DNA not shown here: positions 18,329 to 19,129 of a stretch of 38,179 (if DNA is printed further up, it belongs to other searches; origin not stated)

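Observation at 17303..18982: Pseudo-receiver + 2 PAS + DAC-fold protein with RHR changed to RHA: sensory c-di-AMP cyclase or a repurposed DAC domain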

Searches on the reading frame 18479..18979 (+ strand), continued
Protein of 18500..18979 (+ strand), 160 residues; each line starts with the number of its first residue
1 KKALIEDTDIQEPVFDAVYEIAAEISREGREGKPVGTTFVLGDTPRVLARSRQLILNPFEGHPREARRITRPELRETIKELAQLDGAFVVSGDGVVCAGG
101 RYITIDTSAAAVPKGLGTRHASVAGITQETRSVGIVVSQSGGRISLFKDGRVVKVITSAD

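Call 78: find_homologous_proteins(query=L081:1120-1923:+, max_evalue=1e-20)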
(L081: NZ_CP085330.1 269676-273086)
Query L081:1120-1923:+ (268 aa): 1001 proteins with E <= 1e-20 among 1492 candidates; the best 120 are listed.
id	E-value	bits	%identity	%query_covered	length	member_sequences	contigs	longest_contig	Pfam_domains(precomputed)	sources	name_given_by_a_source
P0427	2.7e-172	588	100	100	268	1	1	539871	PF02457.22,PF19294.5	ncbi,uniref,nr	ncbi:diadenylate cyclase DacZ [Haladaptatus salinisoli]|uniref:diadenylate cyclase DacZ n=1 Tax=Hala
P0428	1.1e-130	452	78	100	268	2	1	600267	PF02457.22,PF19294.5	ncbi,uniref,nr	ncbi:diadenylate cyclase DacZ [Haladaptatus halobius]|uniref:diadenylate cyclase DacZ n=1 Tax=Halada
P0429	2.4e-118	412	69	100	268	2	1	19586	PF02457.22,PF19294.5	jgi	jgi:diadenylate cyclase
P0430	1.2e-117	409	66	100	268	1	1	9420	PF02457.22,PF19294.5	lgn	-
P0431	4.3e-117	408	69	100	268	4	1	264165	PF02457.22,PF19294.5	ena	-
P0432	8.7e-114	397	67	100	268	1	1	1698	PF02457.22,PF19294.5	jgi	jgi:diadenylate cyclase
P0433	2.6e-113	395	66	100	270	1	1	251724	PF02457.22,PF19294.5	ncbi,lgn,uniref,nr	ncbi:diadenylate cyclase domain-containing protein [Haladaptatus sp. AB643]|uniref:diadenylate cycla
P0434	8.6e-113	394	66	100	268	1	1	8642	PF02457.22,PF19294.5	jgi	jgi:diadenylate cyclase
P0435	3.9e-106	372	66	96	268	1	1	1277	PF02457.22,PF19294.5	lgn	-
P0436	5.6e-100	352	60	100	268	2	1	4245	PF02457.22,PF19294.5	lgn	-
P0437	3.0e-98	346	59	100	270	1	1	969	PF02457.22,PF19294.5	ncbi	-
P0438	1.6e-97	343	58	100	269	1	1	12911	PF02457.22,PF19294.5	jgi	-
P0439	9.4e-97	341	57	100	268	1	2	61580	PF02457.22,PF19294.5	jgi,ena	-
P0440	1.0e-96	341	57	100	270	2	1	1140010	PF02457.22,PF19294.5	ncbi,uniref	ncbi:diadenylate cyclase DacZ [Haloarchaeobius sp. HRN-SO-5]|uniref:diadenylate cyclase DacZ n=1 Tax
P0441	2.0e-96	340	56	100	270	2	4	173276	PF02457.22,PF19294.5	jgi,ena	-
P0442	3.5e-96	339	58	100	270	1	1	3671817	PF02457.22,PF19294.5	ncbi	ncbi:diadenylate cyclase DacZ [Halobacteriaceae archaeon GCM10025711]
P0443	1.7e-95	337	57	100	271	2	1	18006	PF02457.22,PF19294.5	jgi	-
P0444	1.7e-95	337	57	100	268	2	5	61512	PF02457.22,PF19294.5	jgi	-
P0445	2.1e-95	337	57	100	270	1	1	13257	PF02457.22,PF19294.5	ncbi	ncbi:MAG: diadenylate cyclase DacZ [Salinirussus sp.]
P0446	3.2e-95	336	57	100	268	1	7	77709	PF02457.22,PF19294.5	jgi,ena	-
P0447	4.3e-95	336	57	100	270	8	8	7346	PF02457.22,PF19294.5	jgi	jgi:diadenylate cyclase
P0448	5.8e-95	335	58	100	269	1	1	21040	PF02457.22,PF19294.5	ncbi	ncbi:MAG: diadenylate cyclase DacZ [Halobacteriaceae archaeon]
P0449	6.3e-95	335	57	100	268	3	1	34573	PF02457.22,PF19294.5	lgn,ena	-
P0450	7.0e-95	335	57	100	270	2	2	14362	PF02457.22,PF19294.5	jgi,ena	-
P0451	7.3e-95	335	55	100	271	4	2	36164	PF02457.22,PF19294.5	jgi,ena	-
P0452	7.4e-95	335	57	100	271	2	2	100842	PF02457.22,PF19294.5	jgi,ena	-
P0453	7.5e-95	335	56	100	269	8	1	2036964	PF02457.22,PF19294.5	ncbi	ncbi:diadenylate cyclase DacZ [Salinarchaeum chitinilyticum]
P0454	8.5e-95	335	57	100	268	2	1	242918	PF02457.22,PF19294.5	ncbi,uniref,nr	ncbi:diadenylate cyclase DacZ [Halalkalirubrum salinum]|uniref:diadenylate cyclase DacZ n=1 Tax=Hala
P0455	9.4e-95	334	57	100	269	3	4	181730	PF02457.22,PF19294.5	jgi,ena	-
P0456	1.1e-94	334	57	100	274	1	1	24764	PF02457.22,PF19294.5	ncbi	ncbi:MAG: diadenylate cyclase DacZ [Haloferacaceae archaeon]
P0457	1.2e-94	334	59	100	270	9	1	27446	PF02457.22,PF19294.5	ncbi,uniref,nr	ncbi:diadenylate cyclase DacZ [Halocatena pleomorpha]|uniref:Diadenylate cyclase n=1 Tax=Halocatena 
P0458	1.2e-94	334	56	100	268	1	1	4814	PF02457.22,PF19294.5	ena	-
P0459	1.3e-94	334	56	100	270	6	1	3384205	PF02457.22,PF19294.5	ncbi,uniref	ncbi:diadenylate cyclase DacZ [Haloarchaeobius sp. DT45]|uniref:diadenylate cyclase DacZ n=1 Tax=Hal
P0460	1.4e-94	334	58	100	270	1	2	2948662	PF02457.22,PF19294.5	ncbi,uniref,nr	ncbi:diadenylate cyclase DacZ [Halomarina halobia]|uniref:Diadenylate cyclase n=1 Tax=Halomarina hal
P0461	1.6e-94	334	57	100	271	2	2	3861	PF02457.22,PF19294.5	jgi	jgi:DNA integrity scanning protein DisA with diadenylate cyclase activity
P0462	2.2e-94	333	56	100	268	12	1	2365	PF02457.22,PF19294.5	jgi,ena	jgi:DNA integrity scanning protein DisA with diadenylate cyclase activity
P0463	2.3e-94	333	57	100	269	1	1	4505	PF02457.22,PF19294.5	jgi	jgi:DNA integrity scanning protein DisA with diadenylate cyclase activity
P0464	2.5e-94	333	59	93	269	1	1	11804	PF02457.22,PF19294.5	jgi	jgi:DNA integrity scanning protein DisA with diadenylate cyclase activity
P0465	2.8e-94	333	56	100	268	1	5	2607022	PF02457.22,PF19294.5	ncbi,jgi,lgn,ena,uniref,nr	ncbi:diadenylate cyclase DacZ [Natronocalculus amylovorans]|uniref:Diadenylate cyclase n=1 Tax=Natro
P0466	3.4e-94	333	56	100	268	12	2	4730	PF02457.22,PF19294.5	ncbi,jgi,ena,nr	ncbi:hypothetical protein BRC74_02830 [Halobacteriales archaeon QH_7_68_42]|jgi:DNA integrity scanni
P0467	4.3e-94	332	56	100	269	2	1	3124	PF02457.22,PF19294.5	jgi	jgi:DNA integrity scanning protein DisA with diadenylate cyclase activity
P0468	4.6e-94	332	57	100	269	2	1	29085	PF02457.22,PF19294.5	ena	-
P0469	4.8e-94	332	57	100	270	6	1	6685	PF02457.22,PF19294.5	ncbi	-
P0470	5.0e-94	332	56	100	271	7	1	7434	PF02457.22,PF19294.5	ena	-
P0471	5.0e-94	332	56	100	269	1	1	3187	PF02457.22,PF19294.5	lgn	-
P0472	5.1e-94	332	56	100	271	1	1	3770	PF02457.22,PF19294.5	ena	-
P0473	5.3e-94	332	57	100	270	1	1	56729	PF02457.22,PF19294.5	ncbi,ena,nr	ncbi:hypothetical protein BRD17_02720 [Halobacteriales archaeon SW_7_68_16]|nr:MAG: hypothetical pro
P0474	5.5e-94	332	57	100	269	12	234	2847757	PF02457.22,PF19294.5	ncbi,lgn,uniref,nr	ncbi:diadenylate cyclase [Haloferax volcanii]|uniref:Diadenylate cyclase n=3 Tax=Haloferax volcanii 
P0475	5.7e-94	332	57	100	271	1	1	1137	PF02457.22,PF19294.5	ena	-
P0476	5.8e-94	332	56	100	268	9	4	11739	PF02457.22,PF19294.5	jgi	jgi:DNA integrity scanning protein DisA with diadenylate cyclase activity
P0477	6.1e-94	332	57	100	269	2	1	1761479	PF02457.22,PF19294.5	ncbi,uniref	ncbi:diadenylate cyclase [Haloferax namakaokahaiae]|uniref:Diadenylate cyclase n=1 Tax=Haloferax nam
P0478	6.8e-94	332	56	100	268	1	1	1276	PF02457.22,PF19294.5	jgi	jgi:DNA integrity scanning protein DisA with diadenylate cyclase activity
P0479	6.9e-94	332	56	100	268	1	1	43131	PF02457.22,PF19294.5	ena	-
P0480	7.0e-94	332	55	100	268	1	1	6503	PF02457.22,PF19294.5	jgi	jgi:diadenylate cyclase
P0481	7.2e-94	332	56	100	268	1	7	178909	PF02457.22,PF19294.5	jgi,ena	-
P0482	7.7e-94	331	56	100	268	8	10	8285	PF02457.22,PF19294.5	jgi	jgi:DNA integrity scanning protein DisA with diadenylate cyclase activity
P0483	7.7e-94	331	55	100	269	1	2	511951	PF02457.22,PF19294.5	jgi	-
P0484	8.7e-94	331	58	100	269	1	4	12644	PF02457.22,PF19294.5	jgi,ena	-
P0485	9.0e-94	331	54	100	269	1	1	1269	PF02457.22,PF19294.5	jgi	jgi:DNA integrity scanning protein DisA with diadenylate cyclase activity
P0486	9.1e-94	331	56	100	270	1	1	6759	PF02457.22,PF19294.5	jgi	-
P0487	9.6e-94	331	55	100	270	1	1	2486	PF02457.22,PF19294.5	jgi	-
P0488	9.6e-94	331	55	100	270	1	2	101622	PF02457.22,PF19294.5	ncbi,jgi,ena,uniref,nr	ncbi:diadenylate cyclase DacZ [Haloarchaeobius sp. FL176]|uniref:diadenylate cyclase DacZ n=1 Tax=Ha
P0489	1.0e-93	331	57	100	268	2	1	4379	PF02457.22,PF19294.5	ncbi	-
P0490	1.3e-93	331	55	100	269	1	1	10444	PF02457.22,PF19294.5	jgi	jgi:DNA integrity scanning protein DisA with diadenylate cyclase activity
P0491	1.3e-93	331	55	100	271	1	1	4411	PF02457.22,PF19294.5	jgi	jgi:DNA integrity scanning protein DisA with diadenylate cyclase activity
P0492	1.3e-93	331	56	100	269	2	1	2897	PF02457.22,PF19294.5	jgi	jgi:diadenylate cyclase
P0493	1.3e-93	331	55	100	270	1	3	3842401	PF02457.22,PF19294.5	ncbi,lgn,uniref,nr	ncbi:diadenylate cyclase DacZ [Haloarchaeobius iranensis]|uniref:Diadenylate cyclase n=1 Tax=Haloarc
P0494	1.4e-93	331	56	100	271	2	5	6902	PF02457.22,PF19294.5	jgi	jgi:DNA integrity scanning protein DisA with diadenylate cyclase activity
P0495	1.5e-93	331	56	100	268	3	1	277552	PF02457.22,PF19294.5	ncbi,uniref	ncbi:diadenylate cyclase DacZ [Halosimplex halobium]|uniref:diadenylate cyclase DacZ n=1 Tax=Halosim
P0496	1.7e-93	330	56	100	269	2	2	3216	PF02457.22,PF19294.5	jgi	jgi:DNA integrity scanning protein DisA with diadenylate cyclase activity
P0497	1.7e-93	330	55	100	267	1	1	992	PF02457.22,PF19294.5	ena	-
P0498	1.7e-93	330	57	100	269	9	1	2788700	PF02457.22,PF19294.5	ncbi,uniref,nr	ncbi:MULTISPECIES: diadenylate cyclase [Haloferax]|uniref:Diadenylate cyclase n=2 Tax=Haloferax TaxI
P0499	2.0e-93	330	56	100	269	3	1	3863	PF02457.22,PF19294.5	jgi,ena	-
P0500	2.3e-93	330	55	100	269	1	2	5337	PF02457.22,PF19294.5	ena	-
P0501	2.5e-93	330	55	100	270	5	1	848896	PF02457.22,PF19294.5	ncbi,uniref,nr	ncbi:diadenylate cyclase DacZ [Halorientalis salina]|uniref:diadenylate cyclase DacZ n=1 Tax=Halorie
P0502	2.8e-93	330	56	100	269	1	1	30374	PF02457.22,PF19294.5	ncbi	ncbi:MAG: diadenylate cyclase DacZ [Halopenitus sp.]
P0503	3.0e-93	330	55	100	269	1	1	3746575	PF02457.22,PF19294.5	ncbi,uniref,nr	ncbi:DNA integrity scanning protein DisA nucleotide-binding domain protein [Natronomonas salina]|uni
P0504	3.1e-93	329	55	100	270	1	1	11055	PF02457.22,PF19294.5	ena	-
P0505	3.9e-93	329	56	100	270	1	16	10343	PF02457.22,PF19294.5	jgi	jgi:DNA integrity scanning protein DisA with diadenylate cyclase activity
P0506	4.3e-93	329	56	100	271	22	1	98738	PF02457.22,PF19294.5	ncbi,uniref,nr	ncbi:diadenylate cyclase [Halobellus sp. Atlit-38R]|uniref:diadenylate cyclase n=1 Tax=Halobellus sp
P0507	4.7e-93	329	55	100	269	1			PF02457.22,PF19294.5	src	-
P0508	4.8e-93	329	56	100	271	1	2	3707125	PF02457.22,PF19294.5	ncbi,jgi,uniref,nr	ncbi:diadenylate cyclase [Halobellus marinus]|jgi:diadenylate cyclase|uniref:diadenylate cyclase n=1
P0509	5.0e-93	329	55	100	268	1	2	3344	PF02457.22,PF19294.5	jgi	-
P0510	5.0e-93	329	55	100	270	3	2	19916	PF02457.22,PF19294.5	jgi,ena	jgi:DNA integrity scanning protein DisA with diadenylate cyclase activity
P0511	5.4e-93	329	56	100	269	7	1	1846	PF02457.22,PF19294.5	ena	-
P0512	5.4e-93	329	57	100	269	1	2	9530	PF02457.22,PF19294.5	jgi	jgi:DNA integrity scanning protein DisA with diadenylate cyclase activity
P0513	5.4e-93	329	55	100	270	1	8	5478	PF02457.22,PF19294.5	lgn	-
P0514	5.5e-93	329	56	100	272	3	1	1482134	PF02457.22,PF19294.5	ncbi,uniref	ncbi:diadenylate cyclase DacZ [Halarchaeum sp. P4]|uniref:diadenylate cyclase DacZ n=1 Tax=Halarchae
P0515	5.6e-93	329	55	100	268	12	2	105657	PF02457.22,PF19294.5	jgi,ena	-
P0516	5.9e-93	329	57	100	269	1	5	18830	PF02457.22,PF19294.5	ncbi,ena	-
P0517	6.1e-93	329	56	100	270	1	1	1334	PF02457.22,PF19294.5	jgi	jgi:diadenylate cyclase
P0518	6.3e-93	328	55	100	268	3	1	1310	PF02457.22,PF19294.5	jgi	jgi:DNA integrity scanning protein DisA with diadenylate cyclase activity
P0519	6.9e-93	328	57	100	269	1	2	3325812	PF02457.22,PF19294.5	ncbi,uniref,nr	ncbi:diadenylate cyclase DacZ [Halomicrobium sp. HM KBTZ05]|uniref:Diadenylate cyclase n=1 Tax=Halom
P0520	7.0e-93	328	56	100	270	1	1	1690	PF02457.22,PF19294.5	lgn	-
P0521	7.0e-93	328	56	100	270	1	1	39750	PF02457.22,PF19294.5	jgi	jgi:DNA integrity scanning protein DisA with diadenylate cyclase activity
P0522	7.7e-93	328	55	100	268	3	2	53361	PF02457.22,PF19294.5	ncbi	ncbi:MAG: diadenylate cyclase DacZ [Haloarculaceae archaeon]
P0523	8.2e-93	328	56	99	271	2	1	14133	PF02457.22,PF19294.5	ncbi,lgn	-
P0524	8.4e-93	328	56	100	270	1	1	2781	PF02457.22,PF19294.5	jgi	-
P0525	8.8e-93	328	55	100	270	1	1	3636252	PF02457.22,PF19294.5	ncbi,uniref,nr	ncbi:diadenylate cyclase DacZ [Halorussus halophilus]|uniref:diadenylate cyclase DacZ n=1 Tax=Haloru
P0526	8.8e-93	328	56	100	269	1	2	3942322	PF02457.22,PF19294.5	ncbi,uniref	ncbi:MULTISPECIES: diadenylate cyclase DacZ [Salinibaculum]|uniref:diadenylate cyclase DacZ n=1 Tax=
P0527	9.5e-93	328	56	100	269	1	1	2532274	PF02457.22,PF19294.5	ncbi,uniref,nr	ncbi:diadenylate cyclase [Haloplanus halobius]|uniref:diadenylate cyclase n=1 Tax=Haloplanus halobiu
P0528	9.7e-93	328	56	100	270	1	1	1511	PF02457.22,PF19294.5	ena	-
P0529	9.7e-93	328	54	100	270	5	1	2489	PF02457.22,PF19294.5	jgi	jgi:DNA integrity scanning protein DisA with diadenylate cyclase activity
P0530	1.0e-92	328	57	100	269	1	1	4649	PF02457.22,PF19294.5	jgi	jgi:DNA integrity scanning protein DisA with diadenylate cyclase activity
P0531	1.1e-92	328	55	100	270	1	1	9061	PF02457.22,PF19294.5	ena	-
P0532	1.1e-92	328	57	93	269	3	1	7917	PF02457.22,PF19294.5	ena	-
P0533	1.1e-92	328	56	100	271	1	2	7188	PF02457.22,PF19294.5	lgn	-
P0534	1.2e-92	328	55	100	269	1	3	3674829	PF02457.22,PF19294.5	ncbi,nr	ncbi:diadenylate cyclase DacZ [Haloarculaceae archaeon H-GB2-1]|nr:diadenylate cyclase DacZ [Haloarc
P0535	1.2e-92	328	56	100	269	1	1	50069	PF02457.22,PF19294.5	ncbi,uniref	ncbi:diadenylate cyclase [Halopenitus sp. H-Gu1]|uniref:diadenylate cyclase n=1 Tax=Halopenitus sp. 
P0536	1.4e-92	327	57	93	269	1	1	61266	PF02457.22,PF19294.5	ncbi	-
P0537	1.4e-92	327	55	100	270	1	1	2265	PF02457.22,PF19294.5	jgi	jgi:DNA integrity scanning protein DisA with diadenylate cyclase activity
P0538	1.5e-92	327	55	100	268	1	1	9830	PF02457.22,PF19294.5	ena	-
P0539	1.5e-92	327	56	100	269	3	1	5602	PF02457.22,PF19294.5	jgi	jgi:DNA integrity scanning protein DisA with diadenylate cyclase activity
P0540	1.7e-92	327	56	100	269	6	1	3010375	PF02457.22,PF19294.5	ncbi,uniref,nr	ncbi:diadenylate cyclase [Haloplanus halophilus]|uniref:diadenylate cyclase n=1 Tax=Haloplanus halop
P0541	1.7e-92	327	58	99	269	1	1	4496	PF02457.22,PF19294.5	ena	-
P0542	1.8e-92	327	55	100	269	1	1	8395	PF02457.22,PF19294.5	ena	-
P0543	1.9e-92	327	55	100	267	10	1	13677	PF02457.22,PF19294.5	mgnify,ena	mgnify:FL=1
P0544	1.9e-92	327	55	100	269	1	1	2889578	PF02457.22,PF19294.5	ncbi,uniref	ncbi:diadenylate cyclase DacZ [Halorubrum sp. AS12]|uniref:diadenylate cyclase DacZ n=1 Tax=Halorubr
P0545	1.9e-92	327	56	100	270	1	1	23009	PF02457.22,PF19294.5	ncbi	ncbi:MAG: diadenylate cyclase DacZ [Halanaeroarchaeum sp.]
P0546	2.1e-92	327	56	100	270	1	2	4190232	PF02457.22,PF19294.5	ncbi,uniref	ncbi:diadenylate cyclase DacZ [Natrialbaceae archaeon GCM10025810]|uniref:diadenylate cyclase DacZ n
